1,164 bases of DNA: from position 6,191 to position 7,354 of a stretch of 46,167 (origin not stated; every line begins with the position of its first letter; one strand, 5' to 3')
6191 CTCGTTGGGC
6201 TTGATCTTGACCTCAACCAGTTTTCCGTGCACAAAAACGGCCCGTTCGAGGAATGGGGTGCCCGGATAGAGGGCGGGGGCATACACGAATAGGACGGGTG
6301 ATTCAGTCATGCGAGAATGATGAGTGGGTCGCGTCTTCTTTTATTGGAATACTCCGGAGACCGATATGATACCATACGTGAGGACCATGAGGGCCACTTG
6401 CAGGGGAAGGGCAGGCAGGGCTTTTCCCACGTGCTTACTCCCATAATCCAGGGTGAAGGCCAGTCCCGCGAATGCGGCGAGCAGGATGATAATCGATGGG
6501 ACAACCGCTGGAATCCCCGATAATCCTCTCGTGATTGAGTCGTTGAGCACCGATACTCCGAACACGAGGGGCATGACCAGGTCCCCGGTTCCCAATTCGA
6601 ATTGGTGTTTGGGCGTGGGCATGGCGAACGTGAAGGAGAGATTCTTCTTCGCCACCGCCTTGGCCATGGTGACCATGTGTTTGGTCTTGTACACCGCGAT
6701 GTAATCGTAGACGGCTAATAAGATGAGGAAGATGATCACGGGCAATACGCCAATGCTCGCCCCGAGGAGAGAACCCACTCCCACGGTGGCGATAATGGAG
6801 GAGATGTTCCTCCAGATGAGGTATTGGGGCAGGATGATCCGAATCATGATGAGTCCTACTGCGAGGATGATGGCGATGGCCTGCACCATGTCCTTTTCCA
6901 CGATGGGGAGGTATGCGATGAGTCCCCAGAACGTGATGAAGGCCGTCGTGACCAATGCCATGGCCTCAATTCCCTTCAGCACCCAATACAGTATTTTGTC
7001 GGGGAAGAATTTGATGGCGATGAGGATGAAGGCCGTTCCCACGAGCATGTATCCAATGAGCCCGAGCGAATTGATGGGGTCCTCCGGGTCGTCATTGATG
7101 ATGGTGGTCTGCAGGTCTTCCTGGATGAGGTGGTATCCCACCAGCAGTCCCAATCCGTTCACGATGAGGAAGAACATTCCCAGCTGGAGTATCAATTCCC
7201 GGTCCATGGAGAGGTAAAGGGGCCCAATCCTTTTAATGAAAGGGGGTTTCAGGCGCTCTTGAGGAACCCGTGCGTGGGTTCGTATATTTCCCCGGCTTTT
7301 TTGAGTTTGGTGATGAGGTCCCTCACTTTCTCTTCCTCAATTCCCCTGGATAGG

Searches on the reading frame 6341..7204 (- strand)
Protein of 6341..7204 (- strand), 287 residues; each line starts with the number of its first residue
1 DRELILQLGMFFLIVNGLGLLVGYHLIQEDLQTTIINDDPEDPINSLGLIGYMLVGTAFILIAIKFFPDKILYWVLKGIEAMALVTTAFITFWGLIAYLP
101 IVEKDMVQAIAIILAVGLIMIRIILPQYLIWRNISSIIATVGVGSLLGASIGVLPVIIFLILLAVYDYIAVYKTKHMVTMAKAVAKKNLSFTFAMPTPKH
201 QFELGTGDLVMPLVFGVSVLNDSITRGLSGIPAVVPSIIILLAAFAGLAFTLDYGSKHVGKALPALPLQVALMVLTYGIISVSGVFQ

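Call 33: search_protein_families(library=pfam, proteins=[window:6341-7204:-], max_evalue=0.001)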
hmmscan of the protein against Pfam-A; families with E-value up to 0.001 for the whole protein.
window:6341-7204:- (287 aa): 1 family
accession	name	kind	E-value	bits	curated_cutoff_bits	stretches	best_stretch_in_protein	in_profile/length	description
PF06550.16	SPP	-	2.1e-25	90.3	23.9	1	11-198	3-181/283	Signal-peptide peptidase, presenilin aspartyl protease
